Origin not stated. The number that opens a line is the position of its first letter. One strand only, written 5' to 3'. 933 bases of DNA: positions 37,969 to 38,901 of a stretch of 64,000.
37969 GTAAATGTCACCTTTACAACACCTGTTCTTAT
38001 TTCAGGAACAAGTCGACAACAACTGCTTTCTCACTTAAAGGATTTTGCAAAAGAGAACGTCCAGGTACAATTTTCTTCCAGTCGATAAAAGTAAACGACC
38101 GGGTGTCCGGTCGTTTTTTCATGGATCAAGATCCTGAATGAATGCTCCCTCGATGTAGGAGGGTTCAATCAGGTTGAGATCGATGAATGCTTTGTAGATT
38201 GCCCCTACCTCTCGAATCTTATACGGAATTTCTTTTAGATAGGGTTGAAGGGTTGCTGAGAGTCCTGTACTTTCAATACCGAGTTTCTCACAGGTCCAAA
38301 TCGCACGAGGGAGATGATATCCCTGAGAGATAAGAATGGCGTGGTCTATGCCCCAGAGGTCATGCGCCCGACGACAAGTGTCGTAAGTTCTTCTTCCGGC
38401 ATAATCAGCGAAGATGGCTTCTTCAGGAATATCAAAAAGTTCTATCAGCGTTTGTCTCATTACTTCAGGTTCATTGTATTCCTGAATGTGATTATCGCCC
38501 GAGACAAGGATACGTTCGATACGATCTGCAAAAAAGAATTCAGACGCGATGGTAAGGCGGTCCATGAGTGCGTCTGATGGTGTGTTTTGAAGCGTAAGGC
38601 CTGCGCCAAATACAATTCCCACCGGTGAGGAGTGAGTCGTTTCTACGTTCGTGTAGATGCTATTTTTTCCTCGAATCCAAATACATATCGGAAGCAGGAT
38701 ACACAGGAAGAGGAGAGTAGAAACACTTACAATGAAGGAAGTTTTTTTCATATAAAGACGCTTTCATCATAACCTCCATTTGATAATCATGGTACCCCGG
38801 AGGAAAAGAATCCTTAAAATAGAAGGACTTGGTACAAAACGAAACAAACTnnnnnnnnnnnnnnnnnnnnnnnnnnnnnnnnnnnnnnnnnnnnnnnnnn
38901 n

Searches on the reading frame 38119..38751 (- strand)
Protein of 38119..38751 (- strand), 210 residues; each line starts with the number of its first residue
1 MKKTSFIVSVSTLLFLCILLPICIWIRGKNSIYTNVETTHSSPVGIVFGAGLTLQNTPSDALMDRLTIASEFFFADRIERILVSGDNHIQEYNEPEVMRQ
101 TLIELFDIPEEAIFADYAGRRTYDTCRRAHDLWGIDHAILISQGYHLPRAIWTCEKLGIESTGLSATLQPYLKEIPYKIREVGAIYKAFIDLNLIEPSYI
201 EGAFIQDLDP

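Call 3: search_protein_families(library=pfam, proteins=[window:38119-38751:-], max_evalue=0.01)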
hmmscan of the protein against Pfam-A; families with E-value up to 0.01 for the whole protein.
window:38119-38751:- (210 aa): 1 family
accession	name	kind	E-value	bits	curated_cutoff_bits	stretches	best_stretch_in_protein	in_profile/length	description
PF02698.23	DUF218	-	4.9e-18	65.8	27.6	1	46-162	4-105/133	DUF218 domain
